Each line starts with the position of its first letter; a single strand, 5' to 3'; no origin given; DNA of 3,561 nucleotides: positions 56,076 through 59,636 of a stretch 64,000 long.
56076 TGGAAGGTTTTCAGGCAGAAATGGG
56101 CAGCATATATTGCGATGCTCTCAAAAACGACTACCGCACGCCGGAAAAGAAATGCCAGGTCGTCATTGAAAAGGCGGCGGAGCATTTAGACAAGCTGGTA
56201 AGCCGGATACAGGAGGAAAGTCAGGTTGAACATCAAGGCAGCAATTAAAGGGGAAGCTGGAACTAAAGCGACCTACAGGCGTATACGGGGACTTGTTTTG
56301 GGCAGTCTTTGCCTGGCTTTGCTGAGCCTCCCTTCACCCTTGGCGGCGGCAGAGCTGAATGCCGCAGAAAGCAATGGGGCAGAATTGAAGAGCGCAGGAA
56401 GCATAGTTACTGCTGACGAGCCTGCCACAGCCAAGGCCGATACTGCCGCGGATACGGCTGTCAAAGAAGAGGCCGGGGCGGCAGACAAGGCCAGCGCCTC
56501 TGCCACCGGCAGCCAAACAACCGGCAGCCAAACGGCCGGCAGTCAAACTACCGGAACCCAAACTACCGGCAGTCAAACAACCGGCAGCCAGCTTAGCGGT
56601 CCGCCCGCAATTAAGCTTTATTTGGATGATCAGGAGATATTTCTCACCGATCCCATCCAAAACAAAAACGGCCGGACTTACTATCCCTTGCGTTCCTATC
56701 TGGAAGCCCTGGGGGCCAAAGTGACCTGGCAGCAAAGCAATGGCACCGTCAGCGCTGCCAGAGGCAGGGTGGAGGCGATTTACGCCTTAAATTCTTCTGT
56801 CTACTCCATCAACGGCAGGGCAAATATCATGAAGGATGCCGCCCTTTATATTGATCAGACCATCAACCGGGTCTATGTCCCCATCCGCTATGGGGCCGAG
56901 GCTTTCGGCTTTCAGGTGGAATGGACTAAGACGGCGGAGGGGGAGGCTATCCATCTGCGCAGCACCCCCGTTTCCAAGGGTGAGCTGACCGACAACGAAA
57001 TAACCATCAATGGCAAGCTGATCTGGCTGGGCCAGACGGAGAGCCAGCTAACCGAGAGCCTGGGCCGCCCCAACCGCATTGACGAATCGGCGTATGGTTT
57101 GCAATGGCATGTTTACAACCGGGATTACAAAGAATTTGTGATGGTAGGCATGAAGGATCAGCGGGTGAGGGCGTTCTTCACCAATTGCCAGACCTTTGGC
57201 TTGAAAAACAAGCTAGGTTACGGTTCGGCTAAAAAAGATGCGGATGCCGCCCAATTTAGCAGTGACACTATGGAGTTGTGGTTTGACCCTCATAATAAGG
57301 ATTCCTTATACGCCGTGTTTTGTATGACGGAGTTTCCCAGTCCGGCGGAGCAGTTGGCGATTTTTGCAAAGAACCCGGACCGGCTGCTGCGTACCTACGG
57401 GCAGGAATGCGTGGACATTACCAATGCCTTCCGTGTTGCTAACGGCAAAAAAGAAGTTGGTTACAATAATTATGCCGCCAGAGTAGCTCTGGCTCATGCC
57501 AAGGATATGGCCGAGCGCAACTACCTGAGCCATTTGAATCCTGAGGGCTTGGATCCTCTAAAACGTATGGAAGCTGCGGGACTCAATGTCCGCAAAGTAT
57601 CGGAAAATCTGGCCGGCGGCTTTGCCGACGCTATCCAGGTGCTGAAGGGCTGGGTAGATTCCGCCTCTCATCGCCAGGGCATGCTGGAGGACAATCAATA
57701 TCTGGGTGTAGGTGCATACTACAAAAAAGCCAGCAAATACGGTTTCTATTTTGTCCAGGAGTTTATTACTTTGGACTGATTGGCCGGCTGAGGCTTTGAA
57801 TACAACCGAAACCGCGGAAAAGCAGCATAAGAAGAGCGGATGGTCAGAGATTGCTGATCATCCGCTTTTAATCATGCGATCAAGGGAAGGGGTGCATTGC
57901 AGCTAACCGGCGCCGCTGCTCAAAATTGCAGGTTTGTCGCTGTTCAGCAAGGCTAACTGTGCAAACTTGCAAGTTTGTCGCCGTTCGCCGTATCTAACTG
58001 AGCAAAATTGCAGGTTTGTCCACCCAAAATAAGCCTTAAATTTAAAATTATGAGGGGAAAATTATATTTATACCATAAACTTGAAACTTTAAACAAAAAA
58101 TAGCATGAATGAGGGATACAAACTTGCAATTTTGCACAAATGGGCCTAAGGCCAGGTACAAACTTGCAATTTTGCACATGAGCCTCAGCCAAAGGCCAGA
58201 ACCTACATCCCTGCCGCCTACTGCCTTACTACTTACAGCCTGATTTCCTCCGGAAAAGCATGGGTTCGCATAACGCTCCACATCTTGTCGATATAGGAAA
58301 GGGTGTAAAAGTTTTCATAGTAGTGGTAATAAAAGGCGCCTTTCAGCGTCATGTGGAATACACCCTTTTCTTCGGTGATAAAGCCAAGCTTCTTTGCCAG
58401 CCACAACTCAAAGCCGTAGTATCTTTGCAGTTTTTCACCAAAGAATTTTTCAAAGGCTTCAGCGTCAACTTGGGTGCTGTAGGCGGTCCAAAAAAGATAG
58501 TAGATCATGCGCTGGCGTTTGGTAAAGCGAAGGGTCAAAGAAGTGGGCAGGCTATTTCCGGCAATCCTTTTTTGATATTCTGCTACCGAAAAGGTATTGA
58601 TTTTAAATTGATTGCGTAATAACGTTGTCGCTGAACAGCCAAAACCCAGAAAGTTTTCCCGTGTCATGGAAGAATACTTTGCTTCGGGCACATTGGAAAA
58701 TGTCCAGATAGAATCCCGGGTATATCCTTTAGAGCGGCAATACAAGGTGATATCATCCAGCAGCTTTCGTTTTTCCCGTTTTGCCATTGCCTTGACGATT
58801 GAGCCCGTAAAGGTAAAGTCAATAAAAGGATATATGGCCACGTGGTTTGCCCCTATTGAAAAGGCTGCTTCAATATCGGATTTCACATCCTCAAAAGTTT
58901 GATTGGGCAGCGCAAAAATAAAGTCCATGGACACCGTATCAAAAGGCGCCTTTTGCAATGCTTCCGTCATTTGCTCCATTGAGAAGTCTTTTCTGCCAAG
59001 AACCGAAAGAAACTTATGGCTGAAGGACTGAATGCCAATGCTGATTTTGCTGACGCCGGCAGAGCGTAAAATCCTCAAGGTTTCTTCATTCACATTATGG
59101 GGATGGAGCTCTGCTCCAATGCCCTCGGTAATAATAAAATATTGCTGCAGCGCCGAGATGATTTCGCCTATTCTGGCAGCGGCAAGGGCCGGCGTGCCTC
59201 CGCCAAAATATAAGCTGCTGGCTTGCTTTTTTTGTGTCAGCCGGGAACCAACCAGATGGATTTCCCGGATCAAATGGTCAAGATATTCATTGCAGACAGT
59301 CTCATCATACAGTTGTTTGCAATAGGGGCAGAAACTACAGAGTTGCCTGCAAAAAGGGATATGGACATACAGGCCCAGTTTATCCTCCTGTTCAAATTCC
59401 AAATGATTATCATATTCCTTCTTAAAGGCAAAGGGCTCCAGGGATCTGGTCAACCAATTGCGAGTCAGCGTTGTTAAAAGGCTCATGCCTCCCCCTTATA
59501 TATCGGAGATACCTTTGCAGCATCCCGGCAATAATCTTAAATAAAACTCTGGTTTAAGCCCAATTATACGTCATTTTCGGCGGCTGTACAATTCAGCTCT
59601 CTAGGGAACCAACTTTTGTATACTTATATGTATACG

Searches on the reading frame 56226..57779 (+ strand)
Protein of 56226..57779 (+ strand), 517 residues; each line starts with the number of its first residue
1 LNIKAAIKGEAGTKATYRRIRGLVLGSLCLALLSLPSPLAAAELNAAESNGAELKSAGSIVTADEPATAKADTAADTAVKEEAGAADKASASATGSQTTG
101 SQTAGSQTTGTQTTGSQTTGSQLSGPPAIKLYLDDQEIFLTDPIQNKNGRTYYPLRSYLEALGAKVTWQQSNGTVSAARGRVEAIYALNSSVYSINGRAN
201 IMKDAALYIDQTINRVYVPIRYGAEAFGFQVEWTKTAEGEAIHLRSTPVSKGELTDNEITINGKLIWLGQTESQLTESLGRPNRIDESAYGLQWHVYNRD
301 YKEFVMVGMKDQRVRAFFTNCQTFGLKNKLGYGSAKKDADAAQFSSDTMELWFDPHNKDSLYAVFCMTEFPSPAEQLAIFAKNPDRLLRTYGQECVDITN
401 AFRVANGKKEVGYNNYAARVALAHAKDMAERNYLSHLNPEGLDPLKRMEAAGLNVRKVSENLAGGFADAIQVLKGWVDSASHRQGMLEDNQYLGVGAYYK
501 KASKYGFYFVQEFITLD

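Call 8: search_protein_families(library=pfam, proteins=[window:56226-57779:+])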
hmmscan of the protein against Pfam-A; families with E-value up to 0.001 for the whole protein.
window:56226-57779:+ (517 aa): 4 families
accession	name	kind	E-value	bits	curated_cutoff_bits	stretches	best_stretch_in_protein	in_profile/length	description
PF07833.16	Cu_amine_oxidN1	-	3.5e-21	75.6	24.2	1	134-236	3-102/108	Copper amine oxidase N-terminal domain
PF14504.11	CAP_assoc_N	-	8.7e-18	64.9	29.3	1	268-339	1-71/140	CAP-associated N-terminal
PF00188.32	CAP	-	2.1e-16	61.3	21.1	1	397-513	2-117/117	Cysteine-rich secretory protein family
PF24880.1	DUF7738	-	3.7e-05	24.6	24.6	1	253-297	3-45/103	Domain of unknown function (DUF7738)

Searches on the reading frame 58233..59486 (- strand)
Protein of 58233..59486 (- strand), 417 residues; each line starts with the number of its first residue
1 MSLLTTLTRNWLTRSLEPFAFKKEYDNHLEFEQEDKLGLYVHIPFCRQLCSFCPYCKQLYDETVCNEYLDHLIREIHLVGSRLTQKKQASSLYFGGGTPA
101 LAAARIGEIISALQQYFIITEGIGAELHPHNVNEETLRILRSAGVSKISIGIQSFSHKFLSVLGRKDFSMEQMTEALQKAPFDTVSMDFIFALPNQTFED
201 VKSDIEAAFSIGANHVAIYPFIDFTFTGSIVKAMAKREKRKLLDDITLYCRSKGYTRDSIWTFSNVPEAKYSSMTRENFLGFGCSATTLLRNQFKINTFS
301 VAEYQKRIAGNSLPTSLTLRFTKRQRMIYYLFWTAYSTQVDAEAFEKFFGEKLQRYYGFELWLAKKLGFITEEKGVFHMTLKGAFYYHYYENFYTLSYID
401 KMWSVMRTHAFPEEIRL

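Call 8: search_protein_families(library=pfam, proteins=[window:58233-59486:-])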
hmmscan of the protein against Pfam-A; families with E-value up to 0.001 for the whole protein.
window:58233-59486:- (417 aa): 1 family
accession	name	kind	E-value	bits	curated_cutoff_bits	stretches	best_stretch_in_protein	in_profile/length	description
PF04055.27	Radical_SAM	-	1.6e-13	51.6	29.5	1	40-206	1-164/166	Radical SAM superfamily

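Call 53: find_homologous_proteins(query=window:58233-59486:-, max_evalue=1e-60)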
Query window:58233-59486:- (417 aa): 4326 proteins with E <= 1e-60 among 8000 candidates; the best 120 are listed.
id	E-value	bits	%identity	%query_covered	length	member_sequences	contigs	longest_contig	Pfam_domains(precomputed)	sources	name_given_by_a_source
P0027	3.5e-277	937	98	100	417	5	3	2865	PF04055.28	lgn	-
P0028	5.4e-253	857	89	100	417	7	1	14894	PF04055.28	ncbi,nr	ncbi:MAG: radical SAM protein [Clostridiaceae bacterium]|nr:radical SAM protein [Clostridiaceae bact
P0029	2.2e-244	829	85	100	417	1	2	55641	PF04055.28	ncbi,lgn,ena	-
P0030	3.5e-244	828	85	100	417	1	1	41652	PF04055.28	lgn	-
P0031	9.9e-244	827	85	100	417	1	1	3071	PF04055.28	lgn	-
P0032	1.2e-243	827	85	100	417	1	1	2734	PF04055.28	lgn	-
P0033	5.8e-242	821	84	100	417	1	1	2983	PF04055.28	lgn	-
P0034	3.0e-240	815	84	100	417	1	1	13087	PF04055.28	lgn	-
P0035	4.5e-240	815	84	100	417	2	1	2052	PF04055.28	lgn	-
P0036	7.2e-239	811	84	100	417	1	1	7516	PF04055.28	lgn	-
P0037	5.5e-234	795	82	100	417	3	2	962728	PF04055.28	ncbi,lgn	-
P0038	2.5e-227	773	83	96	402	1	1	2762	PF04055.28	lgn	-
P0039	2.4e-219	747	77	100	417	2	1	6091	PF04055.28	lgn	-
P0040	1.4e-217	741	75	100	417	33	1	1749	PF04055.28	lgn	-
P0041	2.7e-215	733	75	100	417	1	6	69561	PF04055.28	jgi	jgi:coproporphyrinogen III oxidase-like Fe-S oxidoreductase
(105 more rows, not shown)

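Call 54: find_encoding_contigs(protein=P0028, flank=4000, max_places=2)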
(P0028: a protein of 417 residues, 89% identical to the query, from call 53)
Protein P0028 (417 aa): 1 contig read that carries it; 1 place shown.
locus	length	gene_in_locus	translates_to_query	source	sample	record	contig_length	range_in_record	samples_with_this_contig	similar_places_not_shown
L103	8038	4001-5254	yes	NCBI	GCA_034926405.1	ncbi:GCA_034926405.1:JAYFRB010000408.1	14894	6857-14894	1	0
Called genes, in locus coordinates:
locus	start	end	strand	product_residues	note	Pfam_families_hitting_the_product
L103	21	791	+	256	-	PF04536:TPM_phosphatase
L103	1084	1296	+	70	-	-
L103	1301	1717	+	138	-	PF01325:Fe_dep_repress, PF12802:MarR_2 (weak), PF24034:DUF7343 (weak), PF01047:MarR (weak), PF09339:HTH_IclR, PF13412:HTH_24 (weak), PF25213:HVO_A0261_N (weak), PF02742:Fe_dep_repr_C, +2 more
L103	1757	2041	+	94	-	PF17253:DUF5320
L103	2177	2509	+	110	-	PF08821:CGGC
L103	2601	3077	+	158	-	PF02001:DUF134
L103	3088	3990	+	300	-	PF04055:Radical_SAM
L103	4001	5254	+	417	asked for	PF04055:Radical_SAM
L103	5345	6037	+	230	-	PF13353:Fer4_12, PF04055:Radical_SAM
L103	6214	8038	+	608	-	PF03477:ATP-cone, PF13597:NRDD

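Call 55: find_encoding_contigs(protein=P0029, flank=4000, max_places=2)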
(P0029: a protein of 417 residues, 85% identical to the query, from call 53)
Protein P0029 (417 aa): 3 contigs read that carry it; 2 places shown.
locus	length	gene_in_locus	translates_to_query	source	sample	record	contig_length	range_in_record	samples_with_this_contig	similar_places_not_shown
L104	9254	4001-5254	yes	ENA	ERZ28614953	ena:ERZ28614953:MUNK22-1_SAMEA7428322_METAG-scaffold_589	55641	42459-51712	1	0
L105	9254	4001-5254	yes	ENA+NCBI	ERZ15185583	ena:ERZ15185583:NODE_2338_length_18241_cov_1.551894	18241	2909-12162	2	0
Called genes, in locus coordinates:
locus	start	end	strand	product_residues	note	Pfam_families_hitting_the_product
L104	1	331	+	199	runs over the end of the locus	-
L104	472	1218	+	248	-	-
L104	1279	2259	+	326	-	-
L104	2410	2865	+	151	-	PF01569:PAP2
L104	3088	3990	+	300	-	PF04055:Radical_SAM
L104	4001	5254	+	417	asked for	PF04055:Radical_SAM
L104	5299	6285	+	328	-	-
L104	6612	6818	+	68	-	-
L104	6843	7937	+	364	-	-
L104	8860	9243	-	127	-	-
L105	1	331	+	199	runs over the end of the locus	-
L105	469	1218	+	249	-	-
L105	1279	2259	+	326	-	-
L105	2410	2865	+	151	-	PF01569:PAP2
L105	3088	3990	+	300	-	PF04055:Radical_SAM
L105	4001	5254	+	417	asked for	PF04055:Radical_SAM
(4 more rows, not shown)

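Call 56: find_encoding_contigs(protein=P0037, flank=4000, max_places=2)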
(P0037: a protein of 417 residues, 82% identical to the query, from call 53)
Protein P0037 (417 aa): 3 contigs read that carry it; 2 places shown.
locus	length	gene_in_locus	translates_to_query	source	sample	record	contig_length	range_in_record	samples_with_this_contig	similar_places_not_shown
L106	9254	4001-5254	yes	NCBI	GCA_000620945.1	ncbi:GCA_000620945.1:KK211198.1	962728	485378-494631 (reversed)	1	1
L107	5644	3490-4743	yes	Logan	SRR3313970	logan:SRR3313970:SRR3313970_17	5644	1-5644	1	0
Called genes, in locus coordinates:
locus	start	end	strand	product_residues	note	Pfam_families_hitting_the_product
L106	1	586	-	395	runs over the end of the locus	PF00753:Lactamase_B, PF19583:ODP, PF12706:Lactamase_B_2, PF00258:Flavodoxin_1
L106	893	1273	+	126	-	PF00392:GntR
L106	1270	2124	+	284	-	PF00005:ABC_tran, PF13304:AAA_21 (faint)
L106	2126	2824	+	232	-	-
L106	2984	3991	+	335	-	PF04055:Radical_SAM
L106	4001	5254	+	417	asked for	PF04055:Radical_SAM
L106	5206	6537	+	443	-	PF03600:CitMHS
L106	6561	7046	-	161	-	-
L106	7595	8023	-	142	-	PF07833:Cu_amine_oxidN1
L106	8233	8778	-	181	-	PF00583:Acetyltransf_1, PF13302:Acetyltransf_3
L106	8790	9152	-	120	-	PF13788:DUF4180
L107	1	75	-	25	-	?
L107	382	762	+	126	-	PF00392:GntR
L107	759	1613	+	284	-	PF00005:ABC_tran, PF13304:AAA_21 (faint)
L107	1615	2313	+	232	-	-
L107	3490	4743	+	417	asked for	PF04055:Radical_SAM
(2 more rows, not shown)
